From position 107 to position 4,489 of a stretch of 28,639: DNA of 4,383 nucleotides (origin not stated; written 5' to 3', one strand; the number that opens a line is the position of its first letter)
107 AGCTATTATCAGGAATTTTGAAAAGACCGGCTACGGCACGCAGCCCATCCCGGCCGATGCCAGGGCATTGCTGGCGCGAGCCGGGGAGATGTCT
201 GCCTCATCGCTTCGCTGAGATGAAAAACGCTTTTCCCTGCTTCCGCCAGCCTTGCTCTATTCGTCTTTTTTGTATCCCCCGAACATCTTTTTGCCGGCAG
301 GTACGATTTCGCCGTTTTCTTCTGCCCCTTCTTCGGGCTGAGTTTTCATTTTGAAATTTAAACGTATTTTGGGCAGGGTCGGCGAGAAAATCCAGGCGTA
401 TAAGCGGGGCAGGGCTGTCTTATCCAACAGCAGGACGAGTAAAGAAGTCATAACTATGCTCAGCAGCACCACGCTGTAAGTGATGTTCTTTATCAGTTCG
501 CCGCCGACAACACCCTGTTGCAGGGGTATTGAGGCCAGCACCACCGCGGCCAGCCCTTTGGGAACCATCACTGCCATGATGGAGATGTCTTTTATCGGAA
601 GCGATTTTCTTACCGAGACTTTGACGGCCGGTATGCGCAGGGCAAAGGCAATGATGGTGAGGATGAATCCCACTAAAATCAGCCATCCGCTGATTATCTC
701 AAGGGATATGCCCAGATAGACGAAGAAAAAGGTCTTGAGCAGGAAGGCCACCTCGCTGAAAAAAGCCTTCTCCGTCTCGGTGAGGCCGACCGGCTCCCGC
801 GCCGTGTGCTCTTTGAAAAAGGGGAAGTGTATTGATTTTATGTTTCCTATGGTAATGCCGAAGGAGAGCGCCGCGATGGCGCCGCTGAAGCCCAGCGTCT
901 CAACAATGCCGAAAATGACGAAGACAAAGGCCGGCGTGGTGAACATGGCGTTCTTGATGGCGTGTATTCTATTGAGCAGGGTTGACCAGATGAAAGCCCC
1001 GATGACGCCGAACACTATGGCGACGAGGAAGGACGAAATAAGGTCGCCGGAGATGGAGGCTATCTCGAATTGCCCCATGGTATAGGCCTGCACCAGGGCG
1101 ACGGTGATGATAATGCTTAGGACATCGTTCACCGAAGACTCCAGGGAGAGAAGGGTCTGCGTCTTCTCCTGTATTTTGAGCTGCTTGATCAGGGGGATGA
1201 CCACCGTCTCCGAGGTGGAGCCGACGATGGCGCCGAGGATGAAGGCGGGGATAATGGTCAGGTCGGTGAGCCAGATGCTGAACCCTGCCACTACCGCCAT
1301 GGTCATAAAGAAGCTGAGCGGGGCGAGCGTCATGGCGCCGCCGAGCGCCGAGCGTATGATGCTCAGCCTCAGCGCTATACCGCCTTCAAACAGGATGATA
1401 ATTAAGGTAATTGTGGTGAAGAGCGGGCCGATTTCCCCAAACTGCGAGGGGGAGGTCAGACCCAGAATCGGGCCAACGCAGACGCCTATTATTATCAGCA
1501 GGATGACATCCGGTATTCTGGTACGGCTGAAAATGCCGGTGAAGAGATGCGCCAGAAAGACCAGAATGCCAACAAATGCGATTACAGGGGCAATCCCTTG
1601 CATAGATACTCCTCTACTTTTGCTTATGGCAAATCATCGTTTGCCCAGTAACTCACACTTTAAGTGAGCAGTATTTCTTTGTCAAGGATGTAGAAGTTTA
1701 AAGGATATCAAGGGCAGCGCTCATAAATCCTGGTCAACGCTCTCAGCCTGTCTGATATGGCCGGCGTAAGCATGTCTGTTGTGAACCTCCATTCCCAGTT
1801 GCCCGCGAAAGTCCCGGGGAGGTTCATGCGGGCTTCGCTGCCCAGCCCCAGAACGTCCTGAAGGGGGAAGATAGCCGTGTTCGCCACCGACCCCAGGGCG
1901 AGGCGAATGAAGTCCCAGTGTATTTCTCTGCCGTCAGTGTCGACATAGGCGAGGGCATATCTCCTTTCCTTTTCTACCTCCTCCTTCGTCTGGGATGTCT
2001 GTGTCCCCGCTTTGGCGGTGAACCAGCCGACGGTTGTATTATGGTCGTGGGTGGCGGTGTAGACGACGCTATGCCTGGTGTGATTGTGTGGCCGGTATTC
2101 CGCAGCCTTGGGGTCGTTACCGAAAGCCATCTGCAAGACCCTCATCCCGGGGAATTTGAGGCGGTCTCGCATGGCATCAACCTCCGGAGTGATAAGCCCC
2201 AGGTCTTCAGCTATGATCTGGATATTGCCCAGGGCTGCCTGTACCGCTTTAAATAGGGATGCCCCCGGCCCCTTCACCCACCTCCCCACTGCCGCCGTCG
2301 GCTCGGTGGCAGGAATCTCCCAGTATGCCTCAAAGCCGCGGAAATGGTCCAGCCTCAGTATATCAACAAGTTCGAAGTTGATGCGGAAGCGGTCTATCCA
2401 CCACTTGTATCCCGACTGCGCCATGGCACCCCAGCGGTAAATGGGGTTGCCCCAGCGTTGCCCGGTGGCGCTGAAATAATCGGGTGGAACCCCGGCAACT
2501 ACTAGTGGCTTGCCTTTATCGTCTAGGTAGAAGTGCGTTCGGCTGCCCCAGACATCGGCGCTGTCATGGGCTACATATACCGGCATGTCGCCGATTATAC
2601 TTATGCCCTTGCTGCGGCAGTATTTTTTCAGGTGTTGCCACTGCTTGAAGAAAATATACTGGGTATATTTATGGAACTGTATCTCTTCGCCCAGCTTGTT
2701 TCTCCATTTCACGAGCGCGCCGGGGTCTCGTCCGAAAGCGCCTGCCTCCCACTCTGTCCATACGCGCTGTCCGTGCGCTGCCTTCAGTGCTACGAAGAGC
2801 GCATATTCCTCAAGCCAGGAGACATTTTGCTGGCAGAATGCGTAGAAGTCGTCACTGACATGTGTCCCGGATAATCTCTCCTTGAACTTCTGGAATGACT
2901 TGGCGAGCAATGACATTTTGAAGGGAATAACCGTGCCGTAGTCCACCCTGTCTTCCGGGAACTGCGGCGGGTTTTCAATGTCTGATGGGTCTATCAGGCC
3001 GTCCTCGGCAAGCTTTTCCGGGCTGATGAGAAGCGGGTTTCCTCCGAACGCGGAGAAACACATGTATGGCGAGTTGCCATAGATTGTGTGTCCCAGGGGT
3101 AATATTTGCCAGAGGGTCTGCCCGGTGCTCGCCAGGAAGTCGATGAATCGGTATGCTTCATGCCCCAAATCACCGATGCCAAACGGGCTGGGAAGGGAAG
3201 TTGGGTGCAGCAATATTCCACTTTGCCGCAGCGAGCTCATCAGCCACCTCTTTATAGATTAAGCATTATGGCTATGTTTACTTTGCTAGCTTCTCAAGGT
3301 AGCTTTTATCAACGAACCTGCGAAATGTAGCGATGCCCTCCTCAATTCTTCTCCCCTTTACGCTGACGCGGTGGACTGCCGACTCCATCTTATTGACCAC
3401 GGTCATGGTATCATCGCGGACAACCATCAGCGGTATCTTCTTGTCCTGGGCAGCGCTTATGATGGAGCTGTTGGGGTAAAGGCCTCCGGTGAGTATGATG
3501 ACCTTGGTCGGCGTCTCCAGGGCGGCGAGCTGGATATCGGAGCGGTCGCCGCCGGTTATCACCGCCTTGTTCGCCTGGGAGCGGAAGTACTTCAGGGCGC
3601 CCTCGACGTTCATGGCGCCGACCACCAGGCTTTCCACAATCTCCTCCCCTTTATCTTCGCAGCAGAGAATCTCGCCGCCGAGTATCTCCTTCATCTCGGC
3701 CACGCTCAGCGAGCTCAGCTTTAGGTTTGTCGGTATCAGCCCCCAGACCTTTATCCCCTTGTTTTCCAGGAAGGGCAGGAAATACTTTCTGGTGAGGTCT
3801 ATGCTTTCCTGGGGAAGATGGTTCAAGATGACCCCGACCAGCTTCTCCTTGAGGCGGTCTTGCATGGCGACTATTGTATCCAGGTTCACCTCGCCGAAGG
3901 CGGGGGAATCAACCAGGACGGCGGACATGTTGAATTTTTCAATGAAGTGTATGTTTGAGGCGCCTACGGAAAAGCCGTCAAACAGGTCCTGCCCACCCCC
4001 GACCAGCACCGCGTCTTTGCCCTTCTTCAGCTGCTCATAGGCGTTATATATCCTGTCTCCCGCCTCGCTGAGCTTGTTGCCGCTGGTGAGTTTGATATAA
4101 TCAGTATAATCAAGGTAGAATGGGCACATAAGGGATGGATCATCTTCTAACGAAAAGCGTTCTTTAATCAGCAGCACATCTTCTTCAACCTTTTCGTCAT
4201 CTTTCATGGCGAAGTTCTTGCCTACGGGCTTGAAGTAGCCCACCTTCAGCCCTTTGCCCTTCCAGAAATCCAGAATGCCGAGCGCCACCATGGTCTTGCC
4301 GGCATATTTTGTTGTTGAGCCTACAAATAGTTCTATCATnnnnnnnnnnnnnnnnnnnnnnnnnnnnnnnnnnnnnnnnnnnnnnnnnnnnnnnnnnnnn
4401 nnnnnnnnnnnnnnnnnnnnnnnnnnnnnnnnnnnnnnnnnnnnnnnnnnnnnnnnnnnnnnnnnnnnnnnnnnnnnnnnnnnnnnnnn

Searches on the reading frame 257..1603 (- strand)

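Call 18: search_protein_families(library=pfam, proteins=[window:257-1603:-], max_evalue=0.0001)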
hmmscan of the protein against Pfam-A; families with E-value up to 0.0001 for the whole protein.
window:257-1603:- (448 aa): 1 family
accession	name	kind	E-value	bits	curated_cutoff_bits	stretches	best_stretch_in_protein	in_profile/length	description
PF00999.27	Na_H_Exchanger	-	1.7e-38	132.9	26.2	1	17-387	3-366/375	Sodium/hydrogen exchanger, transmembrane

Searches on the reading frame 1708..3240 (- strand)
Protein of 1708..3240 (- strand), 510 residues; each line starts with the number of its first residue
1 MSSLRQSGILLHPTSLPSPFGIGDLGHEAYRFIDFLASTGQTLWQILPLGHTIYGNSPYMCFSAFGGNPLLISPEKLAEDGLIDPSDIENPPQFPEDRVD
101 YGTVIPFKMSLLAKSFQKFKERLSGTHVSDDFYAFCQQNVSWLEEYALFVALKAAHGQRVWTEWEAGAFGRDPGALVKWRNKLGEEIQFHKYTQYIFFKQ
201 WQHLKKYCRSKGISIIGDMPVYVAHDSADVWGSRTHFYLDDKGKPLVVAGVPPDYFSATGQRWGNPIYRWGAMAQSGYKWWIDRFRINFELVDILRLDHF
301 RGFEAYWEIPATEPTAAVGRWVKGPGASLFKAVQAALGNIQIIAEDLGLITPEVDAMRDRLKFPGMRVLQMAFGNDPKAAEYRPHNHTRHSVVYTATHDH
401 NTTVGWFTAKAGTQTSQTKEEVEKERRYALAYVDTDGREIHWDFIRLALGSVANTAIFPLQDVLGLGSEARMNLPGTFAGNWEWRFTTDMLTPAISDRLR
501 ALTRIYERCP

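Call 18: search_protein_families(library=pfam, proteins=[window:1708-3240:-], max_evalue=0.0001)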
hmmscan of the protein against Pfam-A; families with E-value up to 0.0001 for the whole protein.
window:1708-3240:- (510 aa): 1 family
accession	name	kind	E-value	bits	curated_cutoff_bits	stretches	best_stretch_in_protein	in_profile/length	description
PF02446.23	Glyco_hydro_77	-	2.9e-181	603.9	25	1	11-491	1-464/465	4-alpha-glucanotransferase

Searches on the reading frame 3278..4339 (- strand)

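Call 18: search_protein_families(library=pfam, proteins=[window:3278-4339:-], max_evalue=0.0001)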
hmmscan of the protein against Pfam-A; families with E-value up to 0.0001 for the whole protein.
window:3278-4339:- (353 aa): 2 families
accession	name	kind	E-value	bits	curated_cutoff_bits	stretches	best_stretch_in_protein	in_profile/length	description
PF07085.17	DRTGG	-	1.4e-29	102.4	25.2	1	217-320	3-104/105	DRTGG domain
PF13500.12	AAA_26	-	1e-18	68.4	27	1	4-209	3-195/198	AAA domain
